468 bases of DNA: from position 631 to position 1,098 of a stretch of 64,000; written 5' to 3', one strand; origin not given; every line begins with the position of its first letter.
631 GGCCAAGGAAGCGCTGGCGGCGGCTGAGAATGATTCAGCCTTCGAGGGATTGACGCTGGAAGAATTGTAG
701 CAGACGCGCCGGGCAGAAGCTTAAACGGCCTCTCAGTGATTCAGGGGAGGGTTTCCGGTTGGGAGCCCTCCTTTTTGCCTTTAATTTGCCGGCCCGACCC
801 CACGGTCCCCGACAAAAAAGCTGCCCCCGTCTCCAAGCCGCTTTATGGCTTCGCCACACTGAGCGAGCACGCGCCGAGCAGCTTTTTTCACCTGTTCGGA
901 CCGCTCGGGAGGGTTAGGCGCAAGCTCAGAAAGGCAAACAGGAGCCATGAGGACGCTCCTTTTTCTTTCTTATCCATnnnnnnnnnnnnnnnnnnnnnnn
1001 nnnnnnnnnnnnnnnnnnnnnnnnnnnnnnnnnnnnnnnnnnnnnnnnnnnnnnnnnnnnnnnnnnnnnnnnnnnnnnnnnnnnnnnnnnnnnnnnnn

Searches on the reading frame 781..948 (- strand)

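Call 91: search_protein_families(library=pfam, proteins=[window:781-948:-], max_evalue=0.1)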
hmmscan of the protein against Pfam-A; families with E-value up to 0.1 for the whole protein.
window:781-948:- (55 aa): 1 family
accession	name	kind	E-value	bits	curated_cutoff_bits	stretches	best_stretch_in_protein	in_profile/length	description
PF00042.28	Globin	-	0.029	15.3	22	1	15-42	29-56/117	Globin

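Call 123: search_protein_families(library=padloc, proteins=[window:781-948:-], max_evalue=0.001)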
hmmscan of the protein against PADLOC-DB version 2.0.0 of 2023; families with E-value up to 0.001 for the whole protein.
window:781-948:- (55 aa): 0 families
